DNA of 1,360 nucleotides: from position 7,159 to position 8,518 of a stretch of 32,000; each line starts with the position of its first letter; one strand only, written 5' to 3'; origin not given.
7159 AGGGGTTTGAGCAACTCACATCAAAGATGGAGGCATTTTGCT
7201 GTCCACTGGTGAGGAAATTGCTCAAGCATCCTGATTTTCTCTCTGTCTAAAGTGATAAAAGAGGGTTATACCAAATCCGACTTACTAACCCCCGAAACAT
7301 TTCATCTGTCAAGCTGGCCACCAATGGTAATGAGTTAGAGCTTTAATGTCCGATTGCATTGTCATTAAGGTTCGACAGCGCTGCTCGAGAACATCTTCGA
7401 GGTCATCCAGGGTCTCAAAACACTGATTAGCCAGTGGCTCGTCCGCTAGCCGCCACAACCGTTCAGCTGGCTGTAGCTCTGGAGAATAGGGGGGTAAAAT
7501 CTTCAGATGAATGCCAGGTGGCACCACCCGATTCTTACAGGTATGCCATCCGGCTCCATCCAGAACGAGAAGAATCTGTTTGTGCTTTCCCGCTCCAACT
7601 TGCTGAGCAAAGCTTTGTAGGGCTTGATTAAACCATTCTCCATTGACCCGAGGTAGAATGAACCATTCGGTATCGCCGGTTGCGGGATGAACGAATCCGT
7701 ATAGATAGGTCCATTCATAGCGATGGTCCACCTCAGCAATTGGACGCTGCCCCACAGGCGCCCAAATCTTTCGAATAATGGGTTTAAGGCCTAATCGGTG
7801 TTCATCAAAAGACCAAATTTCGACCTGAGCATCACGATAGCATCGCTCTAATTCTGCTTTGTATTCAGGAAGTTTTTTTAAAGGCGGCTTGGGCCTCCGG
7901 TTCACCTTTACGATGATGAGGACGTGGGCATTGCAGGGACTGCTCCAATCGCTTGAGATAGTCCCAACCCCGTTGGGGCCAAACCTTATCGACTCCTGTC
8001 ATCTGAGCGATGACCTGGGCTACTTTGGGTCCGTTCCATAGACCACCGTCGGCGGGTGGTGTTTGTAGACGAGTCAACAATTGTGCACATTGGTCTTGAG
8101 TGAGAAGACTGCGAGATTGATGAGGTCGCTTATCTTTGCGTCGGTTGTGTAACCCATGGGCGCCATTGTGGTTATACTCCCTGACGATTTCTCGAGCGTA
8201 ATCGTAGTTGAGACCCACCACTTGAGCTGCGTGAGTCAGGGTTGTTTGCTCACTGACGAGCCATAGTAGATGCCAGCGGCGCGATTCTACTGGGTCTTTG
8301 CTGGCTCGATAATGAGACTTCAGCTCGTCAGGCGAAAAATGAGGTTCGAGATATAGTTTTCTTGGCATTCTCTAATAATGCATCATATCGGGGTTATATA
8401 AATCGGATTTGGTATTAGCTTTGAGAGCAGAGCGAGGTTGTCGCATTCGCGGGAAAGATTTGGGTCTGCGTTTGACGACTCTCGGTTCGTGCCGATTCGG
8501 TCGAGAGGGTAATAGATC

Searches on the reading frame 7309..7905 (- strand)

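Call 9: search_protein_families(library=pfam, proteins=[window:7309-7905:-], max_evalue=0.001)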
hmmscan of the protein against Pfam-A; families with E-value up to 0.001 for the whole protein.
window:7309-7905:- (198 aa): 1 family
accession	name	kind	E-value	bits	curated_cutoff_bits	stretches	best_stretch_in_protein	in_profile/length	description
PF13358.12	DDE_3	-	1.4e-20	74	28.6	1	30-169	2-145/146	DDE superfamily endonuclease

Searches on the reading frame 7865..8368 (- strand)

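Call 9: search_protein_families(library=pfam, proteins=[window:7865-8368:-], max_evalue=0.001)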
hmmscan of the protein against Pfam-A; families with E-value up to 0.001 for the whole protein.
window:7865-8368:- (167 aa): 5 families
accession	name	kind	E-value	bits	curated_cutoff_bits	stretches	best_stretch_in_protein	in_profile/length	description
PF13592.12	HTH_33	-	9.5e-15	54.4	25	1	107-166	1-59/60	Winged helix-turn helix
PF13518.12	HTH_28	-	6.6e-07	29.7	25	1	40-81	11-52/52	Helix-turn-helix domain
PF13384.12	HTH_23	-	2.2e-05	24.5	24.6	1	26-73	2-49/50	Homeodomain-like domain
PF13565.12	HTH_32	-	2.5e-05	25.2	33.7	1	59-126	3-62/73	Homeodomain-like domain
PF13551.12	HTH_29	-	4.4e-05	23.9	28.1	1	31-82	1-53/64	Winged helix-turn helix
